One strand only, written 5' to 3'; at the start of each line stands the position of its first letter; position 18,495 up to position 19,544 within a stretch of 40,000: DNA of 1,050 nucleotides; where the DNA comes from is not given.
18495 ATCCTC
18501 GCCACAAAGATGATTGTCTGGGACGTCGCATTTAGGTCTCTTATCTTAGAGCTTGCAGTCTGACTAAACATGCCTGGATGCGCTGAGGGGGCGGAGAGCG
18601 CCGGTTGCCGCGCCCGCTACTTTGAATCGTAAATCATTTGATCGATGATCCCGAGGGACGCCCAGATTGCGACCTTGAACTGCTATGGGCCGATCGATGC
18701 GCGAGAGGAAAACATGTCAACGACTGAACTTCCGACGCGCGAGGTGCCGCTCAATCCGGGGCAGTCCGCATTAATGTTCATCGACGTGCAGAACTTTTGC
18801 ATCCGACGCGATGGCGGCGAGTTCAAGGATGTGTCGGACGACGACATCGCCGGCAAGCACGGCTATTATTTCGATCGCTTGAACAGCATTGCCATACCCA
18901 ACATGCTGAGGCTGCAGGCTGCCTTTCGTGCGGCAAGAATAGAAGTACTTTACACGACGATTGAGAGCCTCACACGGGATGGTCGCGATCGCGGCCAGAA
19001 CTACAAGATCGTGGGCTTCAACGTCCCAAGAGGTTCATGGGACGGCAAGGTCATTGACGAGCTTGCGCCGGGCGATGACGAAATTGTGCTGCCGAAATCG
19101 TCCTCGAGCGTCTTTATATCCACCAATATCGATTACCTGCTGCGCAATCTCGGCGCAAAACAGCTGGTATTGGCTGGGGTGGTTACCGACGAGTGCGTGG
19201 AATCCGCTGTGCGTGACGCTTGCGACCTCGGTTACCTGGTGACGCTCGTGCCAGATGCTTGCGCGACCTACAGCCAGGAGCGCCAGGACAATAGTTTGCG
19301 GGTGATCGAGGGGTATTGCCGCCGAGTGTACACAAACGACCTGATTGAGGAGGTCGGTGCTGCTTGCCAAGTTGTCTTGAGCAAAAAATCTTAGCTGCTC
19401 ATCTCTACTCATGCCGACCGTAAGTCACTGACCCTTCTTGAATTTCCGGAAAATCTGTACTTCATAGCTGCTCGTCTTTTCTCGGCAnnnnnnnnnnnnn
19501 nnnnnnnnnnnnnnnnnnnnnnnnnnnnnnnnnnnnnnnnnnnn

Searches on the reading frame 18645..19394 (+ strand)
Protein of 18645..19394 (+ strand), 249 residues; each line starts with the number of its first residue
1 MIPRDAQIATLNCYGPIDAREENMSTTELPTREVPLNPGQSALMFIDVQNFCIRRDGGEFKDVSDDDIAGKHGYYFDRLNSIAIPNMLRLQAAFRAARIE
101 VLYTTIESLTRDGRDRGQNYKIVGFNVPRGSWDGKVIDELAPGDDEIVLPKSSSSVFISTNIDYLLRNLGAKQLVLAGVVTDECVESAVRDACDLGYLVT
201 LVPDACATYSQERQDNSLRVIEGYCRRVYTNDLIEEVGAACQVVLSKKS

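Call 55: search_protein_families(library=pfam, proteins=[window:18645-19394:+], max_evalue=0.01)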
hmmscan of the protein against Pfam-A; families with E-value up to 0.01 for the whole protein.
window:18645-19394:+ (249 aa): 1 family
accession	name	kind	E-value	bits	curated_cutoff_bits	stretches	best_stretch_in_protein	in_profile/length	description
PF00857.26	Isochorismatase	-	3.5e-32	112.3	27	1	41-230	1-172/175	Isochorismatase domain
